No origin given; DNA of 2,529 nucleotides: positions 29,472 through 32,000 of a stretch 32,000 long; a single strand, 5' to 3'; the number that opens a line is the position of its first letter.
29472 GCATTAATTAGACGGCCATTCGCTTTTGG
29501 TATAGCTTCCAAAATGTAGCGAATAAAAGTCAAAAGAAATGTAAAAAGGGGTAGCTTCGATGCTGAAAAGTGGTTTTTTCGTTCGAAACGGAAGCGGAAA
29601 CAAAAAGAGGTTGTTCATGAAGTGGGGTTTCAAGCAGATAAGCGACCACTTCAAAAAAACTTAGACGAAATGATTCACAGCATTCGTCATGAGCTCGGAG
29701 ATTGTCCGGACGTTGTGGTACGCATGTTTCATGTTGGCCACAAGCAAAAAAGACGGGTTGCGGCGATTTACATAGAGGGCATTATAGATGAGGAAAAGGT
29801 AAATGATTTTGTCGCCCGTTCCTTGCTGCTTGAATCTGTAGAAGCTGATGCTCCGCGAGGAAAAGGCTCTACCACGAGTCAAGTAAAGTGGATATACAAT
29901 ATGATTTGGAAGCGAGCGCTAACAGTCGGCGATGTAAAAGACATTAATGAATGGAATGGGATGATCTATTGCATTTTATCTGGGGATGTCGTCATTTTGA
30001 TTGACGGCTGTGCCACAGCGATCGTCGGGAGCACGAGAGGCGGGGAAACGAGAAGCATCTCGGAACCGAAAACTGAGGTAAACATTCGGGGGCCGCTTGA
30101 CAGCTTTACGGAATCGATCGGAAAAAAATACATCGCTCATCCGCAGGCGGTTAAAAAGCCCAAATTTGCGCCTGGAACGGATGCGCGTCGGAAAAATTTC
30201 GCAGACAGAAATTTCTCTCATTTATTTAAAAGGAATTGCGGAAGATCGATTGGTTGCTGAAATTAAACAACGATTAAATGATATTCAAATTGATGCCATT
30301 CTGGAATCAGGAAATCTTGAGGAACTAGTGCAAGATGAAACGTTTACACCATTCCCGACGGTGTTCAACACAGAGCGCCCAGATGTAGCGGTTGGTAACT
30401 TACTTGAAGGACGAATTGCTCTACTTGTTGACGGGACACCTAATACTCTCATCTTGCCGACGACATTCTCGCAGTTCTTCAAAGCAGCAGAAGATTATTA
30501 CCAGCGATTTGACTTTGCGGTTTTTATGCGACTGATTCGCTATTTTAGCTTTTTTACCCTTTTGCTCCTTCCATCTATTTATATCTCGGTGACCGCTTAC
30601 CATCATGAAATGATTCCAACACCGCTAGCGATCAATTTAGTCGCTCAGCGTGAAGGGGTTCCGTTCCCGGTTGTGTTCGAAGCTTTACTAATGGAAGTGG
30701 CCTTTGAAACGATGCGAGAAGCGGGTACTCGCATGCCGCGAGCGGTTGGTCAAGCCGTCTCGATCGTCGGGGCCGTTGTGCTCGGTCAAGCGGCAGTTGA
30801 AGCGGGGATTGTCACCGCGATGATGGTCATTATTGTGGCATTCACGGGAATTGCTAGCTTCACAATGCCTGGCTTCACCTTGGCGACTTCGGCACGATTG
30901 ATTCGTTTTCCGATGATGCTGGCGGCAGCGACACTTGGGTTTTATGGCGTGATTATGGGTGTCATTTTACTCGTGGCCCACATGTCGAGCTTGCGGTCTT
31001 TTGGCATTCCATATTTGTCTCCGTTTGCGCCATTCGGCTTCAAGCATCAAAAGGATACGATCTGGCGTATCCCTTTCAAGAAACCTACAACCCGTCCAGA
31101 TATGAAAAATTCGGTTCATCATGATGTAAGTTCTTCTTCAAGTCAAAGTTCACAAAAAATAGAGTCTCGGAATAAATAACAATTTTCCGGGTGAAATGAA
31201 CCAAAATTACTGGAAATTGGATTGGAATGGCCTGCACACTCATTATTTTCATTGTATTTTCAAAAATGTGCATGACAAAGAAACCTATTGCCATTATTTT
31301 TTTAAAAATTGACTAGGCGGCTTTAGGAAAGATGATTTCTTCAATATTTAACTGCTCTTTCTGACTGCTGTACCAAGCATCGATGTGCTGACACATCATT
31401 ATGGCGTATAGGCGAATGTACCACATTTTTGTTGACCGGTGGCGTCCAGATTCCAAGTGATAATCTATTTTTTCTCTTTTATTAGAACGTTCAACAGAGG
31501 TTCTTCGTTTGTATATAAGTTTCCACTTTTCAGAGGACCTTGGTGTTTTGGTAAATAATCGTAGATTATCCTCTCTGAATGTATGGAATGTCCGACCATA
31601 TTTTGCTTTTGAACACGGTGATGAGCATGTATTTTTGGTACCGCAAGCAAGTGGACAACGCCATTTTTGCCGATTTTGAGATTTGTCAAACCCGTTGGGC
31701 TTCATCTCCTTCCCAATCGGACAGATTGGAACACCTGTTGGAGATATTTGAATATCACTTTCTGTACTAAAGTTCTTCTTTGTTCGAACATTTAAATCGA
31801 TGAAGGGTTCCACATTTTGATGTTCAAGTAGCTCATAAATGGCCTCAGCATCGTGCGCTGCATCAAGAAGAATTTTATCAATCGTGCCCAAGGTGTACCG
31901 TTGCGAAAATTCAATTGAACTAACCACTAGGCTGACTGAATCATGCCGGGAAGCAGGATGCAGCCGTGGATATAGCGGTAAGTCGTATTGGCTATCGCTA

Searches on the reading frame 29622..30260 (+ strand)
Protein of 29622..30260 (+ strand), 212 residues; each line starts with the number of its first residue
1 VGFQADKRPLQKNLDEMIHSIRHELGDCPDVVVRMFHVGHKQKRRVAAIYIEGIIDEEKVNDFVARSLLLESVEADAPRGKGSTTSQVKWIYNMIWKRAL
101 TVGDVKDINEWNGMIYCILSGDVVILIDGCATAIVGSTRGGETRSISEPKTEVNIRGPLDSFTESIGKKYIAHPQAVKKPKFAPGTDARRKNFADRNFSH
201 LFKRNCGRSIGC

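Call 62: search_protein_families(library=pfam, proteins=[window:29622-30260:+])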
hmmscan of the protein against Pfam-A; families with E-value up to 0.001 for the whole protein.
window:29622-30260:+ (212 aa): 1 family
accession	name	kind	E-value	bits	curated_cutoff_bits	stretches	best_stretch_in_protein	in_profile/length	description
PF03323.18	GerA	-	1.2e-27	97.1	27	1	20-168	2-140/466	Bacillus/Clostridium GerA spore germination protein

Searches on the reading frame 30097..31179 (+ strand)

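Call 62: search_protein_families(library=pfam, proteins=[window:30097-31179:+])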
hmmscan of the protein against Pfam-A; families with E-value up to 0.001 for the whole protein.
window:30097-31179:+ (360 aa): 1 family
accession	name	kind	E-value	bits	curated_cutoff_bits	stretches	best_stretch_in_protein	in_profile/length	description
PF03323.18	GerA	-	1e-146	489.6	27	1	9-335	139-465/466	Bacillus/Clostridium GerA spore germination protein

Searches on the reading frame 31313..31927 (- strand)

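Call 62: search_protein_families(library=pfam, proteins=[window:31313-31927:-])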
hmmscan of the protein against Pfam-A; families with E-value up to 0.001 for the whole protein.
window:31313-31927:- (204 aa): 1 family
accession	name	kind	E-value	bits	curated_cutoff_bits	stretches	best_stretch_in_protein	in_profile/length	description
PF01609.27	DDE_Tnp_1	-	6.7e-06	26.4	23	1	15-179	76-197/200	Transposase DDE domain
